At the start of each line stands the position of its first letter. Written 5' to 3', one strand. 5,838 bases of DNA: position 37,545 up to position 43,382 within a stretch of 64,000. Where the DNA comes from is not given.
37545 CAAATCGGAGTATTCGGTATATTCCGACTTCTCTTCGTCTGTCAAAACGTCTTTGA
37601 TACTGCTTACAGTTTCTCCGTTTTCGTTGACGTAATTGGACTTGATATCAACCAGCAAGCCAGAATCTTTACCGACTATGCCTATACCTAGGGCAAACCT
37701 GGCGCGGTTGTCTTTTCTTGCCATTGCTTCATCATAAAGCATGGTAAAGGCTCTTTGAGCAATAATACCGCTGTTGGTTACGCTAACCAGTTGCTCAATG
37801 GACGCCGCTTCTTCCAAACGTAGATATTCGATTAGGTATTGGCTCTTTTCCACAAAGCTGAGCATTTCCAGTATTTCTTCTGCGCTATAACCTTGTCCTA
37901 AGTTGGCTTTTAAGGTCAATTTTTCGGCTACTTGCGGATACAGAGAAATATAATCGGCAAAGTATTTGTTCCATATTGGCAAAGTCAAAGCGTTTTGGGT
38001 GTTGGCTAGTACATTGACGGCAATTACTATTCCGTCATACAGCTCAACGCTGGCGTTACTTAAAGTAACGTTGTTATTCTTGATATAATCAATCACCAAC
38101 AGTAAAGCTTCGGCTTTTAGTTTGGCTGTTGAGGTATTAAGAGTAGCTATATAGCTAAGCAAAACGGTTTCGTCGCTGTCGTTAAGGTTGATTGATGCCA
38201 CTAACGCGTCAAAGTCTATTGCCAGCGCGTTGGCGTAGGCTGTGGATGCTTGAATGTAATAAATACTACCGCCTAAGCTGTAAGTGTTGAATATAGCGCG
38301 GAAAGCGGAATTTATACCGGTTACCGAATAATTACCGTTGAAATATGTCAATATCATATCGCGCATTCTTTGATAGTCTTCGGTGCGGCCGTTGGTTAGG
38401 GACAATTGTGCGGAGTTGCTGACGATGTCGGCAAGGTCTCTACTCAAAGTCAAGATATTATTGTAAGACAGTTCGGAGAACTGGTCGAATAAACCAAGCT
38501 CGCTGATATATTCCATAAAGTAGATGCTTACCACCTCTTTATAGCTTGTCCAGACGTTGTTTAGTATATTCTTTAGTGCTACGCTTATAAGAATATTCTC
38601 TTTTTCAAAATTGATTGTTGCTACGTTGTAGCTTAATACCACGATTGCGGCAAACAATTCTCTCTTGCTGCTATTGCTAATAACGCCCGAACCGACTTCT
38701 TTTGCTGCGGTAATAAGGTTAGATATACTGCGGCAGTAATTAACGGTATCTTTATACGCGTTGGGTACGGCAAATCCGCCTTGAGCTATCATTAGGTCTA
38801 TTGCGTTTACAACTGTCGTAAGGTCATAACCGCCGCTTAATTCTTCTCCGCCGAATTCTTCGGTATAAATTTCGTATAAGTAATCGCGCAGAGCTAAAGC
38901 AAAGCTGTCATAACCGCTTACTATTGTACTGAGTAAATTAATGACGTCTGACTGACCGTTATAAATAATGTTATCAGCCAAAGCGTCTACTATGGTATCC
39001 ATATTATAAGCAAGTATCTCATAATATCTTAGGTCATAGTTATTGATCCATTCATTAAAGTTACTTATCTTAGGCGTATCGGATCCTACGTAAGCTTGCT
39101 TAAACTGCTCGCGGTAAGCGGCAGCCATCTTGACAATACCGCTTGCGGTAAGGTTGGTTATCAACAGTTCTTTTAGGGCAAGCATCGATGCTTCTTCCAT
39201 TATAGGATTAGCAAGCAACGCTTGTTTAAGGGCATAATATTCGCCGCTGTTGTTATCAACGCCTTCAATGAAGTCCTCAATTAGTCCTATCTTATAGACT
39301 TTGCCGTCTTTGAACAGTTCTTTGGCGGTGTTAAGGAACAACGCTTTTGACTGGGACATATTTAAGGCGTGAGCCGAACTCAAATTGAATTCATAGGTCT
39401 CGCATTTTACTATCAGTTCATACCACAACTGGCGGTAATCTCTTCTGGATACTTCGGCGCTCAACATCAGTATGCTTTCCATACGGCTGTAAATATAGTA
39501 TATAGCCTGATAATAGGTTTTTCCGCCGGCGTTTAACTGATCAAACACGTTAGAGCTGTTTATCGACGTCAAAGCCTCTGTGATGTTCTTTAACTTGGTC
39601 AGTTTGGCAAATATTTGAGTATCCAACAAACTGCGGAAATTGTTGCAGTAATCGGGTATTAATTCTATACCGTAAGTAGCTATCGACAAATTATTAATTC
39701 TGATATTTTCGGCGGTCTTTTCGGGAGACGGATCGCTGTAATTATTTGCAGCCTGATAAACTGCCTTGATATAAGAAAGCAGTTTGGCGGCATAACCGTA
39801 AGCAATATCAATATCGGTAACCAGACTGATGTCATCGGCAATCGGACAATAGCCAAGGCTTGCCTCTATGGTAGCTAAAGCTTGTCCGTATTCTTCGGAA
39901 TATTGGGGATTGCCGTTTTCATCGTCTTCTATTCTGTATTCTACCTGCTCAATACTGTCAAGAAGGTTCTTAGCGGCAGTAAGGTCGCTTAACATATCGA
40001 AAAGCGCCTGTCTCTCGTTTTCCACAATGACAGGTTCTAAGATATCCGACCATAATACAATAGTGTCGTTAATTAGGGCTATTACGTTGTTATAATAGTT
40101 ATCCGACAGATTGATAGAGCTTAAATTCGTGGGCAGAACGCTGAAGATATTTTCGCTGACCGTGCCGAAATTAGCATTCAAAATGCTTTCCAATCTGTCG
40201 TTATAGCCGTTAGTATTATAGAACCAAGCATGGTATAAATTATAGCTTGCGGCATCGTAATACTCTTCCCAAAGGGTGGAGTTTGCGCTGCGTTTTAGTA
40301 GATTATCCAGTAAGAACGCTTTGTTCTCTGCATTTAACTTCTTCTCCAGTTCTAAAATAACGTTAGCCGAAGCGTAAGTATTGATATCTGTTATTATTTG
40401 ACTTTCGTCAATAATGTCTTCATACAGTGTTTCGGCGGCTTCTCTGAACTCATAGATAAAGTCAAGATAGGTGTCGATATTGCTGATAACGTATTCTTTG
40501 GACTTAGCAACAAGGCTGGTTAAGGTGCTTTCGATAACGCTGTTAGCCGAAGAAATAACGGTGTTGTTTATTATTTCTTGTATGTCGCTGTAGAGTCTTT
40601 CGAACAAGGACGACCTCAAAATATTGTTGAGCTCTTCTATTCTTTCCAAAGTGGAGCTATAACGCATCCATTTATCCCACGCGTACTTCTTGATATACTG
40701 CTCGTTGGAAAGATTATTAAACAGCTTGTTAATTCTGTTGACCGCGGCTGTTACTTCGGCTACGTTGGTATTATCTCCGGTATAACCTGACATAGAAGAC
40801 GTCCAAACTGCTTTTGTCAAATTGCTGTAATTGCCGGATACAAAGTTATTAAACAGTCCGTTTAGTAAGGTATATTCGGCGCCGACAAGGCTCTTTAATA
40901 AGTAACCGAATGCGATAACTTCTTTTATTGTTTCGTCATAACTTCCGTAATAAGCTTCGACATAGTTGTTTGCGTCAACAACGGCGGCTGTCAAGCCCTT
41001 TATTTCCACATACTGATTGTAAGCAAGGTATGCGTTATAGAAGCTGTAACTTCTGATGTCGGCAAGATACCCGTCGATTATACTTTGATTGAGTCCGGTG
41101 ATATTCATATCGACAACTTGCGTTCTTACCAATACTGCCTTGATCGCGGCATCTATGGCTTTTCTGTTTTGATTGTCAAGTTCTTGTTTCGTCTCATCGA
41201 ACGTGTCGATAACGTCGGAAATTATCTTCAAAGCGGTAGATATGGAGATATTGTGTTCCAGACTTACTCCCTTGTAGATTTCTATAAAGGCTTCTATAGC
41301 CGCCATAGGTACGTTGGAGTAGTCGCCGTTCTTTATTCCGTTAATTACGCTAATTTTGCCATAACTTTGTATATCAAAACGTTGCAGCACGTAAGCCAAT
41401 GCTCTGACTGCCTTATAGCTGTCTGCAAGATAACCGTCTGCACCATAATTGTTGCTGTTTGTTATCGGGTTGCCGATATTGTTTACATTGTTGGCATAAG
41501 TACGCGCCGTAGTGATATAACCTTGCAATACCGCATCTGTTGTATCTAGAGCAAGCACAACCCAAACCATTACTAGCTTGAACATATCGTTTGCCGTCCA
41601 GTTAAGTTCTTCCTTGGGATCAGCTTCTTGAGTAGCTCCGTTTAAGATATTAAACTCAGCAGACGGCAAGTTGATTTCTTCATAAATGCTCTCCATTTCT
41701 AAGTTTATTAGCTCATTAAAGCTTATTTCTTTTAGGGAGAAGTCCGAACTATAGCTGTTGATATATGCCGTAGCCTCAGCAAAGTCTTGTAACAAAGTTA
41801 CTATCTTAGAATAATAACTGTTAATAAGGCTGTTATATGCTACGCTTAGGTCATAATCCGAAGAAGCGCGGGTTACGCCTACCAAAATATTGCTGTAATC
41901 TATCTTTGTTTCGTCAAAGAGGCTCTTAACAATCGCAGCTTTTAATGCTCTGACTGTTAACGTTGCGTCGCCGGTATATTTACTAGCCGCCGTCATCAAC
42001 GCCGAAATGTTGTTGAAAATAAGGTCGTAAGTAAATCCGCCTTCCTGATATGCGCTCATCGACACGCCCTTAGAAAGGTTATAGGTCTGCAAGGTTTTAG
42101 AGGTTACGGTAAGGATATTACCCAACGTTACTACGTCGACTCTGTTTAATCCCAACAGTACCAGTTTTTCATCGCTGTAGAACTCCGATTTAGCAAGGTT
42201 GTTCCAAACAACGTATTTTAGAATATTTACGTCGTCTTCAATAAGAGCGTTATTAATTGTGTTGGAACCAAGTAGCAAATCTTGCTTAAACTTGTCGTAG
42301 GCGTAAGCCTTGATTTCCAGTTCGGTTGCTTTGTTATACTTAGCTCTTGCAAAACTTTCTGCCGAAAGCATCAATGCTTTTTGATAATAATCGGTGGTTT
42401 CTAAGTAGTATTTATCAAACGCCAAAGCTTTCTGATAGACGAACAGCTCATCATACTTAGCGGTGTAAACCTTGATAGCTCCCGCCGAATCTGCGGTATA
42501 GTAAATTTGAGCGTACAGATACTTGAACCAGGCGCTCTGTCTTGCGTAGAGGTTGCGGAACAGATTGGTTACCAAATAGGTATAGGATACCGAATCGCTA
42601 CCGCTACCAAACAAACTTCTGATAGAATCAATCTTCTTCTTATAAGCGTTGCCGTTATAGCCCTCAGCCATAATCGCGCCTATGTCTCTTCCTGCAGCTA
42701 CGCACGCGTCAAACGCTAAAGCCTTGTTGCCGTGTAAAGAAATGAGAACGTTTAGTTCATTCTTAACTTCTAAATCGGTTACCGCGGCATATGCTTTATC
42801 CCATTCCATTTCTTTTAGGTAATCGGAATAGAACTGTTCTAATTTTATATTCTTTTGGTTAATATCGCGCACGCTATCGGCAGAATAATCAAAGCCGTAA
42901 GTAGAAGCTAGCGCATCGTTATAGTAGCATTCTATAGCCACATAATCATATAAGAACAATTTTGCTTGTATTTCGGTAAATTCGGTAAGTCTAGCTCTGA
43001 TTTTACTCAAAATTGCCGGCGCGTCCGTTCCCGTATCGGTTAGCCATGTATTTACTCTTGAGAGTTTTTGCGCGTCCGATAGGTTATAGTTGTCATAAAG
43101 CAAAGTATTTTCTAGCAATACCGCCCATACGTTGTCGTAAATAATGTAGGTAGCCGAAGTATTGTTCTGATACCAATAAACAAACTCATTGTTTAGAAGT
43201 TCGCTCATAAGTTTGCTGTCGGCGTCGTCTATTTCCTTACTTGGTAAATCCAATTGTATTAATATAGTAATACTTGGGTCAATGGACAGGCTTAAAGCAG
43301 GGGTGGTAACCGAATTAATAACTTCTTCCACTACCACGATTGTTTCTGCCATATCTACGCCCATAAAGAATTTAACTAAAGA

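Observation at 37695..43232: A ~1,850-aa Gly/Pro-poor, Tyr/Trp-rich insertion splits the repeat array and carries a recurring [KR/Y]-A-[WY/F]-D-K-[WYF] motif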

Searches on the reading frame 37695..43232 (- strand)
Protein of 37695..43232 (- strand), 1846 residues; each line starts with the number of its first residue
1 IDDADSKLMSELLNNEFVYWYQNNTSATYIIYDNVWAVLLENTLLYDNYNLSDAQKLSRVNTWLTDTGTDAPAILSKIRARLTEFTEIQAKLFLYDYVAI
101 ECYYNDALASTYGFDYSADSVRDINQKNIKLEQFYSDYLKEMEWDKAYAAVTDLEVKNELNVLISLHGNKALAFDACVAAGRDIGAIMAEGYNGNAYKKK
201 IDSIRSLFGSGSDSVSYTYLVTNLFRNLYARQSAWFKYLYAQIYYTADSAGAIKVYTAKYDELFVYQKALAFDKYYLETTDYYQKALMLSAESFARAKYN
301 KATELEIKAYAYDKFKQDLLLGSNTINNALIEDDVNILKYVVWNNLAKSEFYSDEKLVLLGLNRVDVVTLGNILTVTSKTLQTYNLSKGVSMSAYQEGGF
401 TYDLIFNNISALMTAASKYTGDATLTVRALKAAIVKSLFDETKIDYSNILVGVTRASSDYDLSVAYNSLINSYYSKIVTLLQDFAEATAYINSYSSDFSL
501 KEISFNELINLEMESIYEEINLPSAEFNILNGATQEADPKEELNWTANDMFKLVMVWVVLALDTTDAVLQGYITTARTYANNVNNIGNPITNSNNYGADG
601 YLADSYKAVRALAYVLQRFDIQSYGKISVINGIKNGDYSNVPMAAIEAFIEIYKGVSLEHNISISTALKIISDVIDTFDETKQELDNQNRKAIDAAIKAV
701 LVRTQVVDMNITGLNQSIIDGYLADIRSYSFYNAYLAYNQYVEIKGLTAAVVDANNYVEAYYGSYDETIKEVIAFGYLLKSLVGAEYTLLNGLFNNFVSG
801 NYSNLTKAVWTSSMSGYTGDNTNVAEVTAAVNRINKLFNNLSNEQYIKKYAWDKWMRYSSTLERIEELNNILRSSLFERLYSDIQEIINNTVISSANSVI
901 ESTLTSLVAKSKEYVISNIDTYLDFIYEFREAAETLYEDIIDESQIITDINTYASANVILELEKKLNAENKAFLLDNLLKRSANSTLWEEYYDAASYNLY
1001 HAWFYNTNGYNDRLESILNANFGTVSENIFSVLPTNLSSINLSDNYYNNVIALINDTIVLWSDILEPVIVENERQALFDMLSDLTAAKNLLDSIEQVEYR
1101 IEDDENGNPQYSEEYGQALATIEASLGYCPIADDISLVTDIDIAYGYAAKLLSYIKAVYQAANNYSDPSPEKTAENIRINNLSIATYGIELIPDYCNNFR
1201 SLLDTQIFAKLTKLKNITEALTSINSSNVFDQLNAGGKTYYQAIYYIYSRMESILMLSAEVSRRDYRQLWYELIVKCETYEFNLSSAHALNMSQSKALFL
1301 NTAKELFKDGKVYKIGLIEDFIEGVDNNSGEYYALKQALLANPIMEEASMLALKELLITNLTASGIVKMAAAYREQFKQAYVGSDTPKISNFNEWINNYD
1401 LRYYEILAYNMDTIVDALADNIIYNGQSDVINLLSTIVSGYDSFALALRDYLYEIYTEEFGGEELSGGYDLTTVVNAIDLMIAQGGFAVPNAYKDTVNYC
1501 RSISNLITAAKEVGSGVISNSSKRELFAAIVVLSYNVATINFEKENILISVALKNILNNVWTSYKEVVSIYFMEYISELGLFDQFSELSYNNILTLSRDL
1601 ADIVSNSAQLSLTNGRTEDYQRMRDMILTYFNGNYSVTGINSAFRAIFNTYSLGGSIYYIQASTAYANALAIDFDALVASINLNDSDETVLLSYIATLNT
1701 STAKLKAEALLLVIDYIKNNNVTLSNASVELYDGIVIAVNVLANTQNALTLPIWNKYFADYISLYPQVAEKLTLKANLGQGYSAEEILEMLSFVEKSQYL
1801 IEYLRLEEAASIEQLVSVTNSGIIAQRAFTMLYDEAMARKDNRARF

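Call 11: find_homologous_proteins(query=window:37695-43232:-, max_evalue=0.001)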
Query window:37695-43232:-: 8000 candidates shared short words with the query, none scored E <= 0.001.

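Call 12: find_related_loci(query=window:37695-43232:-, collection=genome_contigs, flank=10000)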
Query window:37695-43232:- (1846 aa) in genome_contigs; peptide patterns used: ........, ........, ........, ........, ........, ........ (x = any residue, [..] = any of these).
24 stretches matched a pattern; 1 encode a relative of the query (tblastn E <= 1e-3); 1 distinct loci.
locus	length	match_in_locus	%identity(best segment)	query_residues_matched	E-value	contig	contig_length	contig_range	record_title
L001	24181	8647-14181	77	1-1844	0e+0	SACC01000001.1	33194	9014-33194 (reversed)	MAG: Clostridia bacterium isolate INTA.CYC.159 contig-100_969, whole genome shotgun sequence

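Call 49: search_solved_structures(query=window:37695-43232:-, max_evalue=1)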
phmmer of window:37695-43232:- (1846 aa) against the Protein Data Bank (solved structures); distinct sequences matched with E-value up to 1: 0.

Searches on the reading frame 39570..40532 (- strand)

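Call 82: search_protein_families(library=pfam, proteins=[window:39570-40532:-], max_evalue=1)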
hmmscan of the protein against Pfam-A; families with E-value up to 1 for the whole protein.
window:39570-40532:- (321 aa): 1 family
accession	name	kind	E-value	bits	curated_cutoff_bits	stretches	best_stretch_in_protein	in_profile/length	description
PF12177.13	Proho_convert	-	0.51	10.8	25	0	97-122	9-34/39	Prohormone convertase enzyme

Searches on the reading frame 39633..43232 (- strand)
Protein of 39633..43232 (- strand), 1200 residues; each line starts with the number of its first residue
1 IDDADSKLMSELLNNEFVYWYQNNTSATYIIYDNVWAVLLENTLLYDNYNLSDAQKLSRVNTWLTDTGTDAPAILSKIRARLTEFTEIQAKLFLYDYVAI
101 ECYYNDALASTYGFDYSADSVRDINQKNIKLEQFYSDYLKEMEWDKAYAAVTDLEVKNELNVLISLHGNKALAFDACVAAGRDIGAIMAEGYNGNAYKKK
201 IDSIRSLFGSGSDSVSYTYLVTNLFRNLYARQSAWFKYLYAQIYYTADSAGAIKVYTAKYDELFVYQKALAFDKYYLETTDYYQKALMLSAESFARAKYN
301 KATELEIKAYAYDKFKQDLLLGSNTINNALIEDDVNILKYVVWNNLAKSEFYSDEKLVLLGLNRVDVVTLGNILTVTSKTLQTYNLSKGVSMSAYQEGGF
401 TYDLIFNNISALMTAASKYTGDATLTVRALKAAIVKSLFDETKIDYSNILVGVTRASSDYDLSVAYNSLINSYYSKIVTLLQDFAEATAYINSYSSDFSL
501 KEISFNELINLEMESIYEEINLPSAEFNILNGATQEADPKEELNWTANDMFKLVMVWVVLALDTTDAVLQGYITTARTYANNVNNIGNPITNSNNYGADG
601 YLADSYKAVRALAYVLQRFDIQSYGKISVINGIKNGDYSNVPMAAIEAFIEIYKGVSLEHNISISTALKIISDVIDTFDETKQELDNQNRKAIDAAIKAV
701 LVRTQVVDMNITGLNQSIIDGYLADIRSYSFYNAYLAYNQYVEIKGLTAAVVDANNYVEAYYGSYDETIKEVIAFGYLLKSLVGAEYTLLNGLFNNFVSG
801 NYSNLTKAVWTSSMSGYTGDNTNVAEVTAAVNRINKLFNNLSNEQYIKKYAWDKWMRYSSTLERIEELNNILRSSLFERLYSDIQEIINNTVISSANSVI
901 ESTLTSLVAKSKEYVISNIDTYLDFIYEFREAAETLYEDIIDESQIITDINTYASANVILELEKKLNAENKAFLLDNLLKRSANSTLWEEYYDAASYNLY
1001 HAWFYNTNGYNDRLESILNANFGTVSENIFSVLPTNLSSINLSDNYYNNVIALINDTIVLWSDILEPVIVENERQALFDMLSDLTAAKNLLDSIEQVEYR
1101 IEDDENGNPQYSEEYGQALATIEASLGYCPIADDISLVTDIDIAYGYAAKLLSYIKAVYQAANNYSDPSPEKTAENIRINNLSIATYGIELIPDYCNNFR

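Call 27: search_protein_representatives(protein=window:39633-43232:-)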
Query: 1200 residues. Proteins with E-value up to 0.001 (for the whole library): 2; up to 1e-10: 2; up to 1e-30: 1. The best 2 are listed.
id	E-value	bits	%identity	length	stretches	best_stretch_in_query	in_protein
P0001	2.3e-72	261.2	31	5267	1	2-925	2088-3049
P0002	2.6e-17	78.9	28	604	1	795-1083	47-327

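Call 52: predict_structure(protein=window:39633-43232:-)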
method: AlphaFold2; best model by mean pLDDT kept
length: 1200 residues; sequences in the alignment: 1
mean_pLDDT: 32.7   pTM: 0.21
mean pLDDT of the five models: 32.7, 27.6, 24.7, 23.7, 23.0
residues with pLDDT >= 90: 0; 70-90: 0; 50-70: 3; < 50: 1197
segments of 3 or more residues with pLDDT < 50: 1-68, 70-1111, 1114-1200
pLDDT, mean of each block of 10 residues (from residue 1): 34 36 31 34 34 41 43 37 34 34 32 32 32 33 33 33 33 33 33 36 34 29 30 32 28 28 28 26 28 25 26 28 27 27 26 27 30 30 27 29 33 32 32 32 28 26 29 33 33 33 32 31 27 28 31 33 32 36 31 33 34 33 30 33 36 35 38 41 39 39 31 35 31 29 33 36 34 36 32 33 31 28 33 35 33 33 35 34 35 30 32 31 33 31 33 30 33 35 36 33 32 31 32 29 31 32 32 35 36 41 42 47 38 33 36 38 36 35 34 33
secondary structure, 60 per line:
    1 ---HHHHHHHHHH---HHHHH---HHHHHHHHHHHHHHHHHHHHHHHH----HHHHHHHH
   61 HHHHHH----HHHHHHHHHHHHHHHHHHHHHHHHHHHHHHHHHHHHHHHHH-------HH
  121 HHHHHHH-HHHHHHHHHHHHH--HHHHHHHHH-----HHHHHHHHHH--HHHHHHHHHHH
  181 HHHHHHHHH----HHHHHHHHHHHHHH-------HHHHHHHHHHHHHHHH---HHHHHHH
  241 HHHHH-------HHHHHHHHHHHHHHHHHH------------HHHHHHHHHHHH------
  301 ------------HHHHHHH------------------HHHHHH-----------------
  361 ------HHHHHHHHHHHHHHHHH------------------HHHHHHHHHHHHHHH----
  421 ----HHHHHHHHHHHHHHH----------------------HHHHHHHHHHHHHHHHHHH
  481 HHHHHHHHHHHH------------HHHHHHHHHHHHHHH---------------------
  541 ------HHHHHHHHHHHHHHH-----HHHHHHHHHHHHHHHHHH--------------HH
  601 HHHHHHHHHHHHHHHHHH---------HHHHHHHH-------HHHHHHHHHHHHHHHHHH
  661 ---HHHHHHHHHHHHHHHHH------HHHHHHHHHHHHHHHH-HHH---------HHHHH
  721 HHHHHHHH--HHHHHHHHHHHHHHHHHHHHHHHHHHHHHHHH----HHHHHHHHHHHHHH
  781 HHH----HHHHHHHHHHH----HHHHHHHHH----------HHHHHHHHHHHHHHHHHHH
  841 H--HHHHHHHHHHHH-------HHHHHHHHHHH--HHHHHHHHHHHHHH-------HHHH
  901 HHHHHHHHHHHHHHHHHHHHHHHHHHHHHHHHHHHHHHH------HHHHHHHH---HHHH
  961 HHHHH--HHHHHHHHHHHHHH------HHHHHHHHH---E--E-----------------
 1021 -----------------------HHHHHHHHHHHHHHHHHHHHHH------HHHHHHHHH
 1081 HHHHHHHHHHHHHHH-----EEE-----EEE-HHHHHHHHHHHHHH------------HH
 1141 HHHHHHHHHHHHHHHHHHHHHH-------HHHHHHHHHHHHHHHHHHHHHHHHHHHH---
elements in order (helices of 4 or more, strands of 3 or more residues): H4-13 H17-21 H25-48 H53-66 H71-111 H119-127 H129-141 H144-152 H158-167 H170-189 H194-207 H215-230 H234-245 H253-270 H283-294 H313-319 H338-343 H367-383 H402-416 H425-439 H462-492 H505-519 H547-561 H567-584 H599-618 H628-635 H643-660 H664-680 H687-702 H716-728 H731-762 H767-783 H788-798 H803-811 H822-841 H844-855 H863-873 H876-889 H897-939 H946-953 H957-965 H968-981 H988-996 H1044-1065 H1072-1095 E1101-1103 E1109-1111 H1113-1126 H1139-1162 H1170-1197

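Call 73: list_cluster_members(proteins=[P0001, P0002])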
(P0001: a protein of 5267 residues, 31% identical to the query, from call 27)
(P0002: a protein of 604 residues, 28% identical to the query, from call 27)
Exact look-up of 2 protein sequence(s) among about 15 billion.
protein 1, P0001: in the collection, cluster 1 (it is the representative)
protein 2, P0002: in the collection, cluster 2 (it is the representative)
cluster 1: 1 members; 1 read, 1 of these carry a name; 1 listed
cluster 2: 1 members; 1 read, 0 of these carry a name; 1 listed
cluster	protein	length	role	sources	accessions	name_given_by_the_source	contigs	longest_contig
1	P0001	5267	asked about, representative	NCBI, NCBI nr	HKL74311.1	MAG TPA: hypothetical protein VJ903_05400, partial [Clostridia bacterium] | hypothetical protein [Clostridia bacterium]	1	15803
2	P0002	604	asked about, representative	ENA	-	-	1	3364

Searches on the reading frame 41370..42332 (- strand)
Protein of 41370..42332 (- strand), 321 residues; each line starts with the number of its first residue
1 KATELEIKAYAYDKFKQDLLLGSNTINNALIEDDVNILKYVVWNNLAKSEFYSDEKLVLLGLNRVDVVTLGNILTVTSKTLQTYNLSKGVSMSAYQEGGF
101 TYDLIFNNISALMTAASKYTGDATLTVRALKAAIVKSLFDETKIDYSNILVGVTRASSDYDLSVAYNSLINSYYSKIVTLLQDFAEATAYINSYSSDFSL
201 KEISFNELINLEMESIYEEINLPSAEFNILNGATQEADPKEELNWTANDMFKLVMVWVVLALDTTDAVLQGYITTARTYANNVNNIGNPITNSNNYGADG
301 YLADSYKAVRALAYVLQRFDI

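Call 82: search_protein_families(library=pfam, proteins=[window:41370-42332:-], max_evalue=1)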
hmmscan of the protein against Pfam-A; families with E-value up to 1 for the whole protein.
window:41370-42332:- (321 aa): 2 families
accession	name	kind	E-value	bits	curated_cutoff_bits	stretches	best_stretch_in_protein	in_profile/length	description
PF11530.13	Pilin_PilX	-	0.0091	16.4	25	1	143-200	68-119/127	Minor type IV pilin, PilX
PF18021.7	Agglutinin_C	-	0.076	13.9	26.8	0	126-178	33-84/93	Agglutinin C-terminal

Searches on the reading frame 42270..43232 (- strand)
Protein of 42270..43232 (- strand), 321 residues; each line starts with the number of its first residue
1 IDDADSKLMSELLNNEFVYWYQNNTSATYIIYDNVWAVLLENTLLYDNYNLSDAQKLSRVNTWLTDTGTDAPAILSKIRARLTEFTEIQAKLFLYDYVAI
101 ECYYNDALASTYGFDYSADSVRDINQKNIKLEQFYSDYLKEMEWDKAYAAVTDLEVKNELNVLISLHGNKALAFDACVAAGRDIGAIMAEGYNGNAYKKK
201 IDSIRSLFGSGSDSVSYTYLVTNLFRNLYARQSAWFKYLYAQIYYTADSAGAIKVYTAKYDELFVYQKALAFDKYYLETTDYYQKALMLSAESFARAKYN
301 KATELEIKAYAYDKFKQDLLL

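Call 82: search_protein_families(library=pfam, proteins=[window:42270-43232:-], max_evalue=1)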
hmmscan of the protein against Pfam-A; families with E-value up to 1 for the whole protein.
window:42270-43232:- (321 aa): 1 family
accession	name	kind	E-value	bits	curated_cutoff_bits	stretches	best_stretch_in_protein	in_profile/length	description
PF09062.15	Endonuc_subdom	-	0.0046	18.2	24.4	1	74-142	23-92/98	PI-PfuI Endonuclease subdomain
